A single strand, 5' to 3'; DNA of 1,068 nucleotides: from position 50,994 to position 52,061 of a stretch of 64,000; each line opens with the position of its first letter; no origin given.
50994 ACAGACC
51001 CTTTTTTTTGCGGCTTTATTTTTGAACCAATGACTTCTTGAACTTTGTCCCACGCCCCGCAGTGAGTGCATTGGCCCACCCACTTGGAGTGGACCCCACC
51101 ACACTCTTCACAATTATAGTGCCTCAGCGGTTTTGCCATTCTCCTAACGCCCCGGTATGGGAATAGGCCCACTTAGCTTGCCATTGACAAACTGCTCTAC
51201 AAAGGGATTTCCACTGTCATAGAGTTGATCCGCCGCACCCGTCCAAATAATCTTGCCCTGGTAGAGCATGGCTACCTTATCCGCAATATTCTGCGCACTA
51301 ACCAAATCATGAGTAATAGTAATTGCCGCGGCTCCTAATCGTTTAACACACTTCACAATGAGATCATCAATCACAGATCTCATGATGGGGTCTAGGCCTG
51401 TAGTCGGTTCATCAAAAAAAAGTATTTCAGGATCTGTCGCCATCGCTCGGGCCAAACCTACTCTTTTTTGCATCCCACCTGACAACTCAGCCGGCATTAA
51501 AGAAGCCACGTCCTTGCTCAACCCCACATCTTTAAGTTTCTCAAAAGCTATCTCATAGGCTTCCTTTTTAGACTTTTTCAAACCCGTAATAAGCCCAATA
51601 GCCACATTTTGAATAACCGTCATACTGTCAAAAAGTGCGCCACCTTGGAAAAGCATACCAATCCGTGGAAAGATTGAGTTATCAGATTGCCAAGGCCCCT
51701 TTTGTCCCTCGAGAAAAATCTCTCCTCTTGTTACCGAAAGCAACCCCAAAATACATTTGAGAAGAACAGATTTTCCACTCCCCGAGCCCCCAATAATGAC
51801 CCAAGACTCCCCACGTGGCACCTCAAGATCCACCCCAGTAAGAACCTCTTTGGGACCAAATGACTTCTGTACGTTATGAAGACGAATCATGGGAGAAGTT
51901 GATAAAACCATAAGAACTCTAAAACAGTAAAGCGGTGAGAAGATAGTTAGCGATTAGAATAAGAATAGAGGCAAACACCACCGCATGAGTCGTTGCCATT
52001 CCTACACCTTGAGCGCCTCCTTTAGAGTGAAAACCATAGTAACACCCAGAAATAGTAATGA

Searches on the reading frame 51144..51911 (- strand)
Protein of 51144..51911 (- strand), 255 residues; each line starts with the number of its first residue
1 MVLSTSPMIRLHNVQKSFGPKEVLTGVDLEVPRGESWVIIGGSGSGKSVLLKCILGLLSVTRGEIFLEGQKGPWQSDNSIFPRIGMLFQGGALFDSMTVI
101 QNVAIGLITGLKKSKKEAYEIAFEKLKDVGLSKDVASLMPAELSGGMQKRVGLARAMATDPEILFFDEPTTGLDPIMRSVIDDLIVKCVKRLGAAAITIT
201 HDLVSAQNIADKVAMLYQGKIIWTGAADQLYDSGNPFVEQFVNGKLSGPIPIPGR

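Call 80: search_protein_families(library=pfam, proteins=[window:51144-51911:-], max_evalue=0.01)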
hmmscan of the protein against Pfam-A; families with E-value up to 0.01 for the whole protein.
window:51144-51911:- (255 aa): 4 families
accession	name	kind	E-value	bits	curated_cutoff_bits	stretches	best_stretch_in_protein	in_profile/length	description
PF00005.33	ABC_tran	-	1.4e-31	110.4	25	1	24-171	1-137/137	ABC transporter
PF13304.12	AAA_21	-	1.5e-09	38.8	27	2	140-203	235-300/304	AAA domain, putative AbiEii toxin, Type IV TA system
PF02463.25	SMC_N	-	0.0023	17.8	40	0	37-215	27-213/220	RecF/RecN/SMC N terminal domain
PF13555.12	AAA_29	-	0.0027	17.9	27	1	27-59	15-47/61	P-loop containing region of AAA domain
